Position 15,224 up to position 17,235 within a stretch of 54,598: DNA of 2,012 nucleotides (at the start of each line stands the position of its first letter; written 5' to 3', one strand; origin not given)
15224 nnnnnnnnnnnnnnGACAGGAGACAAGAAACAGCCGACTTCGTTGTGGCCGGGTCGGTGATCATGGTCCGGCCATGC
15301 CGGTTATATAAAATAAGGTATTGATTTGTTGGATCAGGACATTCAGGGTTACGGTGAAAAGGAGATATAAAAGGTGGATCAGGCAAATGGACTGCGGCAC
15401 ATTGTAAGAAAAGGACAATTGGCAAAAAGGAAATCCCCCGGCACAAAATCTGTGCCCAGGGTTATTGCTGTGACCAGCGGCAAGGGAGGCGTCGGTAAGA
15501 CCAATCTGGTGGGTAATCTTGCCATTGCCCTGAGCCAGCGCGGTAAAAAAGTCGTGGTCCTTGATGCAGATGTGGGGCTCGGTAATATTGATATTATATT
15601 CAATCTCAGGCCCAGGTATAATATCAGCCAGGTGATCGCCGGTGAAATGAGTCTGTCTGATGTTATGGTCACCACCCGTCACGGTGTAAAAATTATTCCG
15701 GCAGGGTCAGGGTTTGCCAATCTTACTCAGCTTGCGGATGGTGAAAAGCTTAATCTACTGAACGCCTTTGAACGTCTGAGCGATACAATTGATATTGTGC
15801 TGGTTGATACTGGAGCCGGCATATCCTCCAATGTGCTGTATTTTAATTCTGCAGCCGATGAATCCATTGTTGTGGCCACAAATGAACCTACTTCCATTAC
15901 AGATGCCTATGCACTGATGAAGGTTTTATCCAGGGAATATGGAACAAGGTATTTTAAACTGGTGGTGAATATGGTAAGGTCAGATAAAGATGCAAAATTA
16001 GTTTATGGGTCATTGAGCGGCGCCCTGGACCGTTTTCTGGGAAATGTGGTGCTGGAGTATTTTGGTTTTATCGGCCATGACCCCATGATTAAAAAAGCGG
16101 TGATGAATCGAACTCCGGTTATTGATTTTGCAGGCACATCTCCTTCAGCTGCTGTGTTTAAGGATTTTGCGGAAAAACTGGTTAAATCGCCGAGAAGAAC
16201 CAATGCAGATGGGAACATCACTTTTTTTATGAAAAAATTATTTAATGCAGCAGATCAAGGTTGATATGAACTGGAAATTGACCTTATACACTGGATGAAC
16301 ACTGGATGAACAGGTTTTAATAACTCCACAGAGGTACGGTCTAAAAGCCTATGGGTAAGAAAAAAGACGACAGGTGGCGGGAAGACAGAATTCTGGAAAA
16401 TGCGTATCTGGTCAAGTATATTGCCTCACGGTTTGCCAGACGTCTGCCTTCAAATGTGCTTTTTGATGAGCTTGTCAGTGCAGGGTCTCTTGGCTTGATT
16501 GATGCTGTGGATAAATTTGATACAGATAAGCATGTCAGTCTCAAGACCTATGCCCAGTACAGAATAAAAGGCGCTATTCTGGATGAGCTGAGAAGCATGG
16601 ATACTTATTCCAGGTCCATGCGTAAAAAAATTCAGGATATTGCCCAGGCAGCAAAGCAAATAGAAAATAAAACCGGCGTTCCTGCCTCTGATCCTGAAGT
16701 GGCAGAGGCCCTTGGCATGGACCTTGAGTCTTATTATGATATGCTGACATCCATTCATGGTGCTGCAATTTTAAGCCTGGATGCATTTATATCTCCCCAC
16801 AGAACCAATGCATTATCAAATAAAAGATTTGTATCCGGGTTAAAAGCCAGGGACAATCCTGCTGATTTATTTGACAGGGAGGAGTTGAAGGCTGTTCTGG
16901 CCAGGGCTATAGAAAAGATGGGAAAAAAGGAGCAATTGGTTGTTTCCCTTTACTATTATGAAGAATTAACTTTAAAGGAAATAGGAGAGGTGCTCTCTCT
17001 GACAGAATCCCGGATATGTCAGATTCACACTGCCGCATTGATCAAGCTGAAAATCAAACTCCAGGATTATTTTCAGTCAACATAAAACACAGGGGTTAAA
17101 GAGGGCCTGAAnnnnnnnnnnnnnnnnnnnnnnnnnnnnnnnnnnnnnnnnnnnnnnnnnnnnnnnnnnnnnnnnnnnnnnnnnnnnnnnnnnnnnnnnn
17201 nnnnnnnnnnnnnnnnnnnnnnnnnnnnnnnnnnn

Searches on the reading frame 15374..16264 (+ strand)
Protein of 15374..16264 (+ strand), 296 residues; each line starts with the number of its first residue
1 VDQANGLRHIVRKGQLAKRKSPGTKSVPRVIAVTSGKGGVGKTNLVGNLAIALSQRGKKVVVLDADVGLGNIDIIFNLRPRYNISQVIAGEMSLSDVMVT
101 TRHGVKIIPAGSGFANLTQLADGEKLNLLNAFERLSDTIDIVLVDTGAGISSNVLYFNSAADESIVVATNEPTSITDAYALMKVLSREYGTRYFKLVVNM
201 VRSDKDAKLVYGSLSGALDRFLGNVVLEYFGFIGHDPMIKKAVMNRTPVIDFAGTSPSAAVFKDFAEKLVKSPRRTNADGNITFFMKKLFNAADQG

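Call 4: search_protein_families(library=pfam, proteins=[window:15374-16264:+], max_evalue=1)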
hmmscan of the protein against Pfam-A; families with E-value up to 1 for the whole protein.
window:15374-16264:+ (296 aa): 19 families
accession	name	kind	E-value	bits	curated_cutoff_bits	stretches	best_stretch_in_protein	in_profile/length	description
PF13614.12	AAA_31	-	1.2e-17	64.9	27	1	29-185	2-164/177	AAA domain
PF10609.15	ParA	-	2.5e-17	63.6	27.1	1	27-269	2-245/246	NUBPL iron-transfer P-loop NTPase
PF01656.29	CbiA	-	2.7e-15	56.9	25.4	1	31-245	1-121/125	CobQ/CobB/MinD/ParA nucleotide binding domain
PF00142.24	Fer4_NifH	-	1.9e-13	51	25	1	35-274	6-249/271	4Fe-4S iron sulfur cluster binding proteins, NifH/frxC family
PF06564.18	CBP_BcsQ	-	7.4e-07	29.4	21.3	1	30-173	3-150/234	Cellulose biosynthesis protein BcsQ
PF02374.21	ArsA_ATPase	-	1.2e-06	28.4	24.3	1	33-66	5-38/305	Anion-transporting ATPase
PF09140.17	MipZ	-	4.2e-06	26.7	20.7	1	30-195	2-153/262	ATPase MipZ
PF00448.28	SRP54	-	0.0022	18.1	22.7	1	33-67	5-39/196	SRP54-type protein, GTPase domain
PF16575.11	CLP1_P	-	0.0033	17.7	26.6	1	36-72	1-37/188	mRNA cleavage and polyadenylation factor CLP1 P-loop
PF03308.22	MeaB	-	0.016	14.7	23.1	1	30-66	35-70/273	Methylmalonyl Co-A mutase-associated GTPase MeaB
PF07015.17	VirC1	-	0.034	13.9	24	1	30-66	3-39/231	VirC1 protein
PF03205.20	MobB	-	0.062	13.6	26.6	0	35-64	5-34/133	Molybdopterin guanine dinucleotide synthesis protein B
PF13604.12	AAA_30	-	0.077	13.2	27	1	28-63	17-52/191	AAA domain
PF13479.12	AAA_24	-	0.13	12.6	27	1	35-89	8-47/195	AAA domain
PF01935.23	DUF87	-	0.14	12.7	23.2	1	36-65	30-60/220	Helicase HerA, central domain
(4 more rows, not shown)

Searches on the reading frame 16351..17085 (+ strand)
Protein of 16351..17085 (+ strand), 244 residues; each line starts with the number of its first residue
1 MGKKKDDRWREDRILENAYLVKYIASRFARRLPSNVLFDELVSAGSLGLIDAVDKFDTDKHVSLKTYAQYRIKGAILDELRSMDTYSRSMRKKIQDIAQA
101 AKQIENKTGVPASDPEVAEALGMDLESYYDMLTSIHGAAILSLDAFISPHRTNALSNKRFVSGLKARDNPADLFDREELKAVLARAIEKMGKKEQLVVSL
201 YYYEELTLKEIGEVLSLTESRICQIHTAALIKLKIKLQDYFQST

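Call 4: search_protein_families(library=pfam, proteins=[window:16351-17085:+], max_evalue=1)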
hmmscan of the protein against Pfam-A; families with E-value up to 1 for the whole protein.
window:16351-17085:+ (244 aa): 4 families
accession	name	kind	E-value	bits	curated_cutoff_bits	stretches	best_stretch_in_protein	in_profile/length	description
PF04545.22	Sigma70_r4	-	3.6e-14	52.4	24.1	1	186-234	1-49/50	Sigma-70, region 4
PF04542.20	Sigma70_r2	-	7.7e-13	48.5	24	1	17-82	5-67/71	Sigma-70 region 2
PF04539.22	Sigma70_r3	-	1.3e-07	32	25.3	1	93-147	2-56/78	Sigma-70 region 3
PF08281.18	Sigma70_r4_2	-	2.3e-06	27.6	25.7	1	183-221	4-42/54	Sigma-70, region 4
